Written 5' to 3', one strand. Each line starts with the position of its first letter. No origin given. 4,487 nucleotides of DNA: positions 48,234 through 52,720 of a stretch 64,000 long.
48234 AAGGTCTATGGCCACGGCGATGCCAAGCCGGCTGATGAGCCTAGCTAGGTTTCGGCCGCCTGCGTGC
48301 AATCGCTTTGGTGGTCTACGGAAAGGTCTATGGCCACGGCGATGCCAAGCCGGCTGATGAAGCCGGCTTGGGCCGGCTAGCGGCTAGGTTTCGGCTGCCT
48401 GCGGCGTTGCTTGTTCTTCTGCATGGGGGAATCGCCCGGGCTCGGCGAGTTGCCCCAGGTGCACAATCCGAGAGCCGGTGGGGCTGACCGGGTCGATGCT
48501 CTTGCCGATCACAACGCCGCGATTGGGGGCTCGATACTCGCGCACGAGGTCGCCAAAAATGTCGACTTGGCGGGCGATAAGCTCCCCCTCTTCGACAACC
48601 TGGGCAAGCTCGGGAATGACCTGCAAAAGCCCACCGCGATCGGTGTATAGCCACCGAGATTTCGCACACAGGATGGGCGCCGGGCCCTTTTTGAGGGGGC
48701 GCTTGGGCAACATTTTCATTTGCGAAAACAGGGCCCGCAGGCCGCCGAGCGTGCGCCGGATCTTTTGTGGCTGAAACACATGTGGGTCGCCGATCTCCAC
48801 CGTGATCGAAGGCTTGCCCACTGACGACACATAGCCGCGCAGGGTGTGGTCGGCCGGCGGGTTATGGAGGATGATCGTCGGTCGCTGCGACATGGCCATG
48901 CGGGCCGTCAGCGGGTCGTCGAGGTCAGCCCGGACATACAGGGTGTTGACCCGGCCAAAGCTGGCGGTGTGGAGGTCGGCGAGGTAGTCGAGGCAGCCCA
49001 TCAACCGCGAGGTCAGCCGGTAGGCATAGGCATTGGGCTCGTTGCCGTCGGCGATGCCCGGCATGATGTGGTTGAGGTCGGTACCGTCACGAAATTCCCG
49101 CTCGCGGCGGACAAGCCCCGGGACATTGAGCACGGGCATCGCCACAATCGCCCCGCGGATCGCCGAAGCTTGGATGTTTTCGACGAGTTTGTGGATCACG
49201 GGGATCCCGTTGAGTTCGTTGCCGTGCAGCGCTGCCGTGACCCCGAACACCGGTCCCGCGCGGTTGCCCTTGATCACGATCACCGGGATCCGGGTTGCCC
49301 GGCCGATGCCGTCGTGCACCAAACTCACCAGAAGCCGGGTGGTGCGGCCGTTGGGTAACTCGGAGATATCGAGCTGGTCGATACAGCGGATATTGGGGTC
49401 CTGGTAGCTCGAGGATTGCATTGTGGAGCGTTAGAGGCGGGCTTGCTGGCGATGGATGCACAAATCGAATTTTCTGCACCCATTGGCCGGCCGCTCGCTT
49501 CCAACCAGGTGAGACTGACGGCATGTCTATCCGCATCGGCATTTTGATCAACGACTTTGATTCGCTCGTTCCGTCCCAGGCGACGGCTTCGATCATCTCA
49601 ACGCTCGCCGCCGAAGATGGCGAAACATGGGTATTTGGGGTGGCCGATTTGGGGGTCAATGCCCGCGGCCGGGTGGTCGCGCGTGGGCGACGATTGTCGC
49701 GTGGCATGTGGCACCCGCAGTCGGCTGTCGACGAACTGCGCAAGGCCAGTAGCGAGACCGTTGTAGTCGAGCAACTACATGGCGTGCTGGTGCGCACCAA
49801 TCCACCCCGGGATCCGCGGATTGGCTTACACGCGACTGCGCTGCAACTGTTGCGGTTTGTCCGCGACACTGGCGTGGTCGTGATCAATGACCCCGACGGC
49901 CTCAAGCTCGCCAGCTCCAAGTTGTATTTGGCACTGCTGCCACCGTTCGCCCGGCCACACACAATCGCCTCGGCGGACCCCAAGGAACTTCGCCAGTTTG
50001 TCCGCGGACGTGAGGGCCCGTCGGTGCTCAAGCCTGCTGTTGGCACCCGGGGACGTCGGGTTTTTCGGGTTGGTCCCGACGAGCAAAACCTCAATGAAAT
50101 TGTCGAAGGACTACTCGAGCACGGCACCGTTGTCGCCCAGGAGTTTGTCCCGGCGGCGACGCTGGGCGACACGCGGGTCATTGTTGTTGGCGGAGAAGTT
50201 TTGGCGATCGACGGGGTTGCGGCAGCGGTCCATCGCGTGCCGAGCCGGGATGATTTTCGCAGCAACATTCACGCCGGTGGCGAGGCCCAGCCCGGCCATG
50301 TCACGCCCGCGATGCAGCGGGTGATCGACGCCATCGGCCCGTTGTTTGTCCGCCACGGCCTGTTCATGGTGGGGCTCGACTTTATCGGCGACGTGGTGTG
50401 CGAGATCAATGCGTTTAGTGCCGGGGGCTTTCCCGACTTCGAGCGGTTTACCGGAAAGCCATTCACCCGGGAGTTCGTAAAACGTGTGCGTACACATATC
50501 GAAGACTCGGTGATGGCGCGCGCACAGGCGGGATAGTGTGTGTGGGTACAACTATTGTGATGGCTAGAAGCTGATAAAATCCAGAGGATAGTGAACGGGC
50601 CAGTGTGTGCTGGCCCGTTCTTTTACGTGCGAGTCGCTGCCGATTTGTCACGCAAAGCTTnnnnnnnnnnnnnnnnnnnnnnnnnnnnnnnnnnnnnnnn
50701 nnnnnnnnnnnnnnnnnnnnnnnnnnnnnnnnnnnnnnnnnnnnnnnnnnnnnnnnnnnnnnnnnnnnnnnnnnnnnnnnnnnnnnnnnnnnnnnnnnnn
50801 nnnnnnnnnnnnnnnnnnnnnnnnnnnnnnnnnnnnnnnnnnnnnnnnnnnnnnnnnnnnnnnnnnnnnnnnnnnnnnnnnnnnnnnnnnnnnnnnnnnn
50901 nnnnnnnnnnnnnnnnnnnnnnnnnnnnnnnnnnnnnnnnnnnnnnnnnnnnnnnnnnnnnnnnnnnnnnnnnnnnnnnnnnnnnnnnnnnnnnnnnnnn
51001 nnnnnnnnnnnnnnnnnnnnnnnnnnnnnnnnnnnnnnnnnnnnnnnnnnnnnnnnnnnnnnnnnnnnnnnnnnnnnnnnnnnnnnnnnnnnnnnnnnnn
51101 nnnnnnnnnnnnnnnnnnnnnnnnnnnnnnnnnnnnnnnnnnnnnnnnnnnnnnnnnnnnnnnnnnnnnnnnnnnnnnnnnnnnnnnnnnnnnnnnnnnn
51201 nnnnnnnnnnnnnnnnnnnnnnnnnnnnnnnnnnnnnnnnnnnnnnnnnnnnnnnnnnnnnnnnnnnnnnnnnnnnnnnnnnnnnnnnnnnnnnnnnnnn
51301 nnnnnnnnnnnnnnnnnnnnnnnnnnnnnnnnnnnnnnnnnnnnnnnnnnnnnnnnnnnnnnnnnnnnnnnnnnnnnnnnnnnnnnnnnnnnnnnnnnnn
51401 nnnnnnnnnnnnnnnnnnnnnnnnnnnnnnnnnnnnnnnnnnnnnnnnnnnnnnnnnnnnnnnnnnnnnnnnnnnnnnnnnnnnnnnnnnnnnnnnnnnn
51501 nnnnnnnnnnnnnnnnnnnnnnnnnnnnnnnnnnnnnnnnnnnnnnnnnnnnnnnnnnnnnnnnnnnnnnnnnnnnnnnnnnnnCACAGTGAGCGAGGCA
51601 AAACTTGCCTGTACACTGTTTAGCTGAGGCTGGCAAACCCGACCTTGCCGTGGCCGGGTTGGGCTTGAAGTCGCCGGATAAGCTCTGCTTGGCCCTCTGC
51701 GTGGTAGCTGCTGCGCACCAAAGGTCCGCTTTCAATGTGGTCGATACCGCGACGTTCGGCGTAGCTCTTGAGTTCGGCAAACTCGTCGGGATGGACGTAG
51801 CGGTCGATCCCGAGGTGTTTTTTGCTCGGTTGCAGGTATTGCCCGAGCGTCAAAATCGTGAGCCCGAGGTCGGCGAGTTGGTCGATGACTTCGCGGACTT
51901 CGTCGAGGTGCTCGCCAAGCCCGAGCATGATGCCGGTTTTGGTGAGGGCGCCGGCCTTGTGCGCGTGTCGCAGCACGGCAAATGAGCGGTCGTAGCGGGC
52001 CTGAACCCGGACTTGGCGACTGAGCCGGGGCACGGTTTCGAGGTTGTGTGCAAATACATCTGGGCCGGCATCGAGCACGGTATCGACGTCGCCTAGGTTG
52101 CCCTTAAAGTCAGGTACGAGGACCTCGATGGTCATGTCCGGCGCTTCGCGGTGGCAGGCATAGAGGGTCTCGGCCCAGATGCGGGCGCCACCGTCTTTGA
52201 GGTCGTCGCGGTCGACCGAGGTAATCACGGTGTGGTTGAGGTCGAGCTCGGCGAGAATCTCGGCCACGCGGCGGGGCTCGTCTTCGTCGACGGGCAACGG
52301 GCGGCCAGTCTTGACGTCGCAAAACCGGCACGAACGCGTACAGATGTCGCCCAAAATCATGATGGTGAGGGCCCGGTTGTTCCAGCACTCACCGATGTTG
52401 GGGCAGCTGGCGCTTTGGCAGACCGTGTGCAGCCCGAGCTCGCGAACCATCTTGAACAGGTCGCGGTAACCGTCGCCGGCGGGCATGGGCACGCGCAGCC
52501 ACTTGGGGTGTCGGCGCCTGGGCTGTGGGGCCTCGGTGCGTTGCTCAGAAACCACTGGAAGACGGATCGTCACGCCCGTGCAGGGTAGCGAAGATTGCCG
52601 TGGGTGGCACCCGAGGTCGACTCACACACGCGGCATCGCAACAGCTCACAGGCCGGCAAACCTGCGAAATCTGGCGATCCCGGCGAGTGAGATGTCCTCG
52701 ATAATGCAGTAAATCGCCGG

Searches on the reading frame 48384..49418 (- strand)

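Call 49: search_protein_families(library=pfam, proteins=[window:48384-49418:-], max_evalue=0.00001)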
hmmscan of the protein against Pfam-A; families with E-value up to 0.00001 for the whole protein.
window:48384-49418:- (344 aa): 1 family
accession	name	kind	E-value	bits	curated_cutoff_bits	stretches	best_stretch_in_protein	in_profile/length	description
PF24827.1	AstE_AspA_cat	-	1.3e-28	100.3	25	1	56-230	3-188/192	Succinylglutamate desuccinylase/Aspartoacylase catalytic domain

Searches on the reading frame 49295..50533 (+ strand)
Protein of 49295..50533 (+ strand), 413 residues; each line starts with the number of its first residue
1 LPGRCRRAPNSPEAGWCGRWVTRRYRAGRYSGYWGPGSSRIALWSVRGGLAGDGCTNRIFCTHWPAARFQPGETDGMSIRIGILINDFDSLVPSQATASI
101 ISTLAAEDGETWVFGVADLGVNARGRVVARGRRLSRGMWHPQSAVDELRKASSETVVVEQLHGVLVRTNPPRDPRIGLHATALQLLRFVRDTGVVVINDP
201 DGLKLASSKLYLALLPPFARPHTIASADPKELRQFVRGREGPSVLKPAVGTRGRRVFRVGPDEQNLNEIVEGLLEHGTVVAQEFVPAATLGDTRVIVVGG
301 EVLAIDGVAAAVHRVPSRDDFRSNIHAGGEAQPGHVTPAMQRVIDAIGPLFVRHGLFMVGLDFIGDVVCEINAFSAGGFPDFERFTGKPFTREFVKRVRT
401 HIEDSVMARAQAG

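Call 49: search_protein_families(library=pfam, proteins=[window:49295-50533:+], max_evalue=0.00001)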
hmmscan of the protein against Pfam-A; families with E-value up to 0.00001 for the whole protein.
window:49295-50533:+ (413 aa): 3 families
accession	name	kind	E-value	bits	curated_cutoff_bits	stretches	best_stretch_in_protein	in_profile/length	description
PF02955.21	GSH-S_ATP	-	2.7e-36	125.1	23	1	209-385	2-173/175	Prokaryotic glutathione synthetase, ATP-grasp domain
PF08443.16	RimK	-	1.3e-14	54.7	21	1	219-373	17-165/188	RimK-like ATP-grasp domain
PF02951.20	GSH-S_N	-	4.6e-09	36.8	21.3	1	80-203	2-118/119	Prokaryotic glutathione synthetase, N-terminal domain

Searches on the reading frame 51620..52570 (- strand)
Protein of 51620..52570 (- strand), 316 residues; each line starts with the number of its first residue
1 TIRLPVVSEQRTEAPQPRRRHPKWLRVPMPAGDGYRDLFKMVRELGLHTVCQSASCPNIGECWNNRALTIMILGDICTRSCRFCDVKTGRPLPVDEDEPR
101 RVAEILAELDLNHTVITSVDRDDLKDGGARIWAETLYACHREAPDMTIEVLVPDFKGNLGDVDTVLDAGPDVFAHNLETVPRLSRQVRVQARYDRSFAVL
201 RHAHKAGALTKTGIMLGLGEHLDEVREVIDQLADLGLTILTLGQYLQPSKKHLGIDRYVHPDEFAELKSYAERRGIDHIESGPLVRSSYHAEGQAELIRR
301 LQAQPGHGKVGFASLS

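Call 7: search_protein_families(library=pfam, proteins=[window:51620-52570:-], max_evalue=0.01)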
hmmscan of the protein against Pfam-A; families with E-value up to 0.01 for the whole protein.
window:51620-52570:- (316 aa): 2 families
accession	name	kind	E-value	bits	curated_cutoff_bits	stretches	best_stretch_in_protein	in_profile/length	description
PF04055.27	Radical_SAM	-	1.9e-20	74.1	29.5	1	71-231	1-165/166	Radical SAM superfamily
PF16881.10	LIAS_N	-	3.1e-07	31.2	27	1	16-56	56-96/96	N-terminal domain of lipoyl synthase of Radical_SAM family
